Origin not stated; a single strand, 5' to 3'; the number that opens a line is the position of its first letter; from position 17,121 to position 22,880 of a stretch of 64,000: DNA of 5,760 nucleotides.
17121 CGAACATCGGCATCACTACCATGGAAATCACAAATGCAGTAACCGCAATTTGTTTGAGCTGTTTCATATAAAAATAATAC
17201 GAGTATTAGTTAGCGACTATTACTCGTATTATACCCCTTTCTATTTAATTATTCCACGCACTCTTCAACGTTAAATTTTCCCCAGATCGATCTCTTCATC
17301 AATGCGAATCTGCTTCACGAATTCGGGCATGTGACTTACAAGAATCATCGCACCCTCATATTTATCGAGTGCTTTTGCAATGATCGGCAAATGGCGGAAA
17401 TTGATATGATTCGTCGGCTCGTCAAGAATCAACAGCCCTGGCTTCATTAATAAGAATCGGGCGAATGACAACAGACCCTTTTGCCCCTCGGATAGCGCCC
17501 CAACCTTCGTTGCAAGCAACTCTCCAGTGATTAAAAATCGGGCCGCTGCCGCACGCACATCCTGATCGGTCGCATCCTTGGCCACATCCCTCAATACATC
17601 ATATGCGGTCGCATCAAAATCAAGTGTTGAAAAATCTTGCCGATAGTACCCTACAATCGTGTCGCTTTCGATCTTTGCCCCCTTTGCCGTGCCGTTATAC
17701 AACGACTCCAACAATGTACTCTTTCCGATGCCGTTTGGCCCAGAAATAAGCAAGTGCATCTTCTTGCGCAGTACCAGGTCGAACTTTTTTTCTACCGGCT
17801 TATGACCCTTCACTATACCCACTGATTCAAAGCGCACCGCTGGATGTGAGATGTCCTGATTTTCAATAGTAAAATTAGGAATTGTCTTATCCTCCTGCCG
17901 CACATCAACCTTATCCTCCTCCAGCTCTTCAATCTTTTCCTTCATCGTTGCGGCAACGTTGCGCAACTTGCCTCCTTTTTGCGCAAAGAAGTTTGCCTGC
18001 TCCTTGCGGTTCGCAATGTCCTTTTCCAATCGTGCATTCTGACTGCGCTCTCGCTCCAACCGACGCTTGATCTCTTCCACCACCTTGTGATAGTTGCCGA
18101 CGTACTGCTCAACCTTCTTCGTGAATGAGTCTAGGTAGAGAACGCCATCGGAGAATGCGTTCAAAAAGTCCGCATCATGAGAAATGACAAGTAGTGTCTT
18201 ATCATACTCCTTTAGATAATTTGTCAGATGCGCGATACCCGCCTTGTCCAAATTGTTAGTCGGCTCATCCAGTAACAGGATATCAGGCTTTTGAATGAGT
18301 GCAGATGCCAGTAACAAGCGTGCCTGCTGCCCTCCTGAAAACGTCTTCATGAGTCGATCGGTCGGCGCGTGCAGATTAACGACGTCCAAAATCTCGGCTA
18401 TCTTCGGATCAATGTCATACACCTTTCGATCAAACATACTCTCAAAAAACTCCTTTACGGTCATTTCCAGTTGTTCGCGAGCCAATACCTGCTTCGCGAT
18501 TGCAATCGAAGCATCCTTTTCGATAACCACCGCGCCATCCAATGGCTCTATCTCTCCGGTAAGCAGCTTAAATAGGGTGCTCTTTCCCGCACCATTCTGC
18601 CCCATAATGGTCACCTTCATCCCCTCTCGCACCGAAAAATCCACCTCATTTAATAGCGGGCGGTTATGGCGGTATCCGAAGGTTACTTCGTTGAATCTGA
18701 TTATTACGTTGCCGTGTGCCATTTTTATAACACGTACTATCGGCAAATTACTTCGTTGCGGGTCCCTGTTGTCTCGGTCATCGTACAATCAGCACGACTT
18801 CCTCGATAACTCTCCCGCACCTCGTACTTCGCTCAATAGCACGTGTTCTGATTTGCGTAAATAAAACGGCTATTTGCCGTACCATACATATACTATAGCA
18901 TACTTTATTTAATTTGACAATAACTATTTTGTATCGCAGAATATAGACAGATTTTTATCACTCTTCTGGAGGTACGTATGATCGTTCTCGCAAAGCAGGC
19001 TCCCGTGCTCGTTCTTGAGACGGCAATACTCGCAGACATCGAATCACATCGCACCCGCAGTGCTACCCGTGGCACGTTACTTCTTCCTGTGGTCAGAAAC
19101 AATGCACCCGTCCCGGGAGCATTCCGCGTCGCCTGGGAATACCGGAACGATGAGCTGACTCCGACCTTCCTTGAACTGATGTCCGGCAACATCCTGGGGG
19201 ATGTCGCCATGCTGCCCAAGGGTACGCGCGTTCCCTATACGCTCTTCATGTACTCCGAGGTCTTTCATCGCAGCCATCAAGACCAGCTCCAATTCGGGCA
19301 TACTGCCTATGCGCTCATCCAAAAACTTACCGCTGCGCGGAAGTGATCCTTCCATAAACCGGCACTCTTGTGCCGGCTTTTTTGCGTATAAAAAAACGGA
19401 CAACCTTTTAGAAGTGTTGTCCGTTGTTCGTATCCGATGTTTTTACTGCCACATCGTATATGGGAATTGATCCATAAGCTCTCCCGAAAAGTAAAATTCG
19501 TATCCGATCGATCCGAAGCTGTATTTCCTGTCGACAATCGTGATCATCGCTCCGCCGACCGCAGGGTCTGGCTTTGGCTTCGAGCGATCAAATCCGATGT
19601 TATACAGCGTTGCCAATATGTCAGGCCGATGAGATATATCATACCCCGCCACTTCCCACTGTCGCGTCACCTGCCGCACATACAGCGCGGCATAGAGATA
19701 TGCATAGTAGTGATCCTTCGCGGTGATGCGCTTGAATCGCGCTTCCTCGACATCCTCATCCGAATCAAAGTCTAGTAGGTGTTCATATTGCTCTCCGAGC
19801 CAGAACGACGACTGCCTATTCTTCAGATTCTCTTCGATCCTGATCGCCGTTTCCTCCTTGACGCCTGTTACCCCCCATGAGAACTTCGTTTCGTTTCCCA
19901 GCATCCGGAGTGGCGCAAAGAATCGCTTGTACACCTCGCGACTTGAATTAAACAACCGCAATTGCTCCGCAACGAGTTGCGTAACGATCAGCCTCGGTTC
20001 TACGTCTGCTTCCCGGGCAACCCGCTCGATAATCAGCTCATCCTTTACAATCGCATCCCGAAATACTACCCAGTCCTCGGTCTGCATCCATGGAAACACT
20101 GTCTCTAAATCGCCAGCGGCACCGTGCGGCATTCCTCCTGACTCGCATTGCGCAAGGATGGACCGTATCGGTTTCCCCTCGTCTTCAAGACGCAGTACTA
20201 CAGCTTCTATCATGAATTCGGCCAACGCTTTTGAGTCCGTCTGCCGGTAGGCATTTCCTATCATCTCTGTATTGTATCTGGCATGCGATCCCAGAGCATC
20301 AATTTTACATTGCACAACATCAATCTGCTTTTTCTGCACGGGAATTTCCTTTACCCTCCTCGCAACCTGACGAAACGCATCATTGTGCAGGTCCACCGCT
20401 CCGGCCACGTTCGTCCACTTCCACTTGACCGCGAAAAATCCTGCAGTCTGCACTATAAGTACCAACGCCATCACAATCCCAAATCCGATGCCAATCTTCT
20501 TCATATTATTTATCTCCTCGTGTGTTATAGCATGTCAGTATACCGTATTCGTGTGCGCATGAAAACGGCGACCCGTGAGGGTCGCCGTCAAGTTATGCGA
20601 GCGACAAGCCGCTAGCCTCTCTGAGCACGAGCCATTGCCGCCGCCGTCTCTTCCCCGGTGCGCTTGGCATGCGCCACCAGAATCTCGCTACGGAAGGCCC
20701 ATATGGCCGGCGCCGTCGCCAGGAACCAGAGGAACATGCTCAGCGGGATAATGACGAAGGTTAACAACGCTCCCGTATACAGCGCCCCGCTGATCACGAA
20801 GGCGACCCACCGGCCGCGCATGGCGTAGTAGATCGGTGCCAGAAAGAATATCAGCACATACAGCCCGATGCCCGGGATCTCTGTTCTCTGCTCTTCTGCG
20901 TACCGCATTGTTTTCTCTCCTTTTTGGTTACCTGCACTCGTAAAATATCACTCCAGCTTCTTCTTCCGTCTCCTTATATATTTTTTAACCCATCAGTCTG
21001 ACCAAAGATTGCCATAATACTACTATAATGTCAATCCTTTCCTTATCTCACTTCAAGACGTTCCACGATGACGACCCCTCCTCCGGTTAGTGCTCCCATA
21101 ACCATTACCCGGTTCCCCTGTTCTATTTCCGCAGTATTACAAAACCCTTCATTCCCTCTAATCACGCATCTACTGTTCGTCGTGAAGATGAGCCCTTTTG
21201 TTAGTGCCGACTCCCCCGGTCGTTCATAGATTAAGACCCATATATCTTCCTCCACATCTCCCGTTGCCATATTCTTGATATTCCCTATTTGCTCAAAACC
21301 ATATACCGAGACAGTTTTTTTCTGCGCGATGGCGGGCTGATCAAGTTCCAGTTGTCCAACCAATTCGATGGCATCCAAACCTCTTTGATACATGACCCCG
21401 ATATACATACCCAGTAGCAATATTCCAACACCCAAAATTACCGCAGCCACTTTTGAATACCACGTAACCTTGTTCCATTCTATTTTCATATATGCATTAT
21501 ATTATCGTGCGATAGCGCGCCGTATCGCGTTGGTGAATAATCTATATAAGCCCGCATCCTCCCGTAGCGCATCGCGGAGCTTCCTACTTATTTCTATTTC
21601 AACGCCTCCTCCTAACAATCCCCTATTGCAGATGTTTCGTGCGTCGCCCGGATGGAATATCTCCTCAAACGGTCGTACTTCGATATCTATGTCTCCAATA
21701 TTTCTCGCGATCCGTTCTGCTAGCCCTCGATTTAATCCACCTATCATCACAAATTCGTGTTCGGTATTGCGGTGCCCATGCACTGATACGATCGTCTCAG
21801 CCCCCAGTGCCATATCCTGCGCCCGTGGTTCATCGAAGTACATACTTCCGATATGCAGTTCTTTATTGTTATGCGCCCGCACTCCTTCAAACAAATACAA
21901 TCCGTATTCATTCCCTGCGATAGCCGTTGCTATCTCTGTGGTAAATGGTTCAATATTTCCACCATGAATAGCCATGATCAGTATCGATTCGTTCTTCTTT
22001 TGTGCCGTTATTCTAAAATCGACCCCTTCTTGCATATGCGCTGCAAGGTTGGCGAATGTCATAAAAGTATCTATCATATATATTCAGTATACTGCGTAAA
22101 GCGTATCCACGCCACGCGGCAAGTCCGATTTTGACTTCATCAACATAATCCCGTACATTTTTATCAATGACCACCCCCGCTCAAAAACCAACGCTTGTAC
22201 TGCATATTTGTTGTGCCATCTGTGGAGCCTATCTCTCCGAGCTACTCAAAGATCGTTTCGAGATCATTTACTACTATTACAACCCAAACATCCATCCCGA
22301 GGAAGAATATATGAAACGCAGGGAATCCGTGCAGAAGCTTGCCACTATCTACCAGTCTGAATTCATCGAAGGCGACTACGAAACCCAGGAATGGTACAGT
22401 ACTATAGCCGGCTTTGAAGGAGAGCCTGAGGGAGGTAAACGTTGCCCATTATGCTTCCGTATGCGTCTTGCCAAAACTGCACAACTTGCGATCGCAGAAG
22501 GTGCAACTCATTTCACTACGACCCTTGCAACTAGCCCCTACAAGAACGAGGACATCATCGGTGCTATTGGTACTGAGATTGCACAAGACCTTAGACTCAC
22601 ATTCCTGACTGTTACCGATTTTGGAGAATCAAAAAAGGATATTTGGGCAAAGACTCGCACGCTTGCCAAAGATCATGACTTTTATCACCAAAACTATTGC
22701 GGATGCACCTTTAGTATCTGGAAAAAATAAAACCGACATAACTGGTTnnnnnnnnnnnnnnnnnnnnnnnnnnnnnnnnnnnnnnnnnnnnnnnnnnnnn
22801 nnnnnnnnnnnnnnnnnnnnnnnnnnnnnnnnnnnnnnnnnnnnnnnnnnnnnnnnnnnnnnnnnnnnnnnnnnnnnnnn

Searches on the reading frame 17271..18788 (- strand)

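Call 12: search_protein_families(library=pfam, proteins=[window:17271-18788:-], max_evalue=0.001)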
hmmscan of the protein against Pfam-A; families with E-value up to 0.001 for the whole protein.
window:17271-18788:- (505 aa): 23 families
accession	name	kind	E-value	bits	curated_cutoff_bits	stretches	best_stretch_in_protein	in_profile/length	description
PF00005.33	ABC_tran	-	2.9e-45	154.6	25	2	46-178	1-137/137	ABC transporter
PF13304.12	AAA_21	-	1.1e-15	59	27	0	416-491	222-303/304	AAA domain, putative AbiEii toxin, Type IV TA system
PF02463.25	SMC_N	-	4.9e-13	49.5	40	1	121-212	108-205/220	RecF/RecN/SMC N terminal domain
PF13191.12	AAA_16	-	1.9e-08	35.4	32.6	1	344-456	25-139/167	AAA ATPase domain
PF13555.12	AAA_29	-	1.9e-08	34.4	27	0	51-73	17-39/61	P-loop containing region of AAA domain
PF13401.12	AAA_22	-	2.9e-08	34.5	27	0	342-457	4-92/130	AAA domain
PF03193.22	RsgA_GTPase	-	4.2e-07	30.4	30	0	334-366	98-129/174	RsgA GTPase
PF20720.3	nSTAND3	-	4.7e-07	30.1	27.2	0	339-369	13-43/155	Novel STAND NTPase 3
PF13476.12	AAA_23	-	2.5e-06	28.7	27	0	346-364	22-40/201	AAA domain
PF13479.12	AAA_24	-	1.7e-05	25.2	27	0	56-95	2-34/195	AAA domain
PF01926.29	MMR_HSR1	-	2.8e-05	24.6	21.9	0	58-79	1-22/113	50S ribosome-binding GTPase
PF13175.12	AAA_15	-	3.2e-05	24.1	32.1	0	327-364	9-44/374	AAA ATPase domain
PF13671.12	AAA_33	-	4.8e-05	24.1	27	0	347-406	3-66/143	AAA domain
PF12848.13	ABC_tran_Xtn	-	5.8e-05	23.5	25.9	1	224-295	6-76/85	ABC transporter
PF05729.18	NACHT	-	0.00021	21.6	26.7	0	347-371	4-28/167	NACHT domain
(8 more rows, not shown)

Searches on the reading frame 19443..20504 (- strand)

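Call 12: search_protein_families(library=pfam, proteins=[window:19443-20504:-], max_evalue=0.001)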
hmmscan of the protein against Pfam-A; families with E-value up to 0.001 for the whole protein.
window:19443-20504:- (353 aa): 1 family
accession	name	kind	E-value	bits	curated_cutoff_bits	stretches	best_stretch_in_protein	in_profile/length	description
PF07182.16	DUF1402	-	0.00075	19.2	27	1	249-308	204-262/300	Protein of unknown function (DUF1402)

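Call 74: search_protein_families(library=pfam, proteins=[window:19443-20504:-], max_evalue=0.00001)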
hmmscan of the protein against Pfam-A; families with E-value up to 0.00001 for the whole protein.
window:19443-20504:- (353 aa): 0 families

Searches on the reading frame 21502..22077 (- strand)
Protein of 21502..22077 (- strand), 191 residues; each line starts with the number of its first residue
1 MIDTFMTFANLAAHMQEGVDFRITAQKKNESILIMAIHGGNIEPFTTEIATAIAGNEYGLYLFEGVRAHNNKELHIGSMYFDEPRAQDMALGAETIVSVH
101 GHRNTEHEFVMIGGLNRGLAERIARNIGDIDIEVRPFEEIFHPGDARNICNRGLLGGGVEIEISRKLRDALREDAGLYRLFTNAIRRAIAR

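Call 75: search_protein_families(library=pfam, proteins=[window:21502-22077:-], max_evalue=0.0001)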
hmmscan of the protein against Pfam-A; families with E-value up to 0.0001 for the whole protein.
window:21502-22077:- (191 aa): 1 family
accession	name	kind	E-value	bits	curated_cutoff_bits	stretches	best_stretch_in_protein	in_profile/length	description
PF05908.16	Gamma_PGA_hydro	-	4.8e-49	166.9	22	1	6-175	2-172/191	Poly-gamma-glutamate hydrolase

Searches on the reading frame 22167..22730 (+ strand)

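Call 75: search_protein_families(library=pfam, proteins=[window:22167-22730:+], max_evalue=0.0001)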
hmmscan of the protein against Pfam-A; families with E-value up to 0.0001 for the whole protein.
window:22167-22730:+ (187 aa): 1 family
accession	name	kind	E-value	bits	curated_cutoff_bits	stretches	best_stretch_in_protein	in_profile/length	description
PF02677.20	QueH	-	4.3e-57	193.5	23.5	1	10-183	1-172/175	Epoxyqueuosine reductase QueH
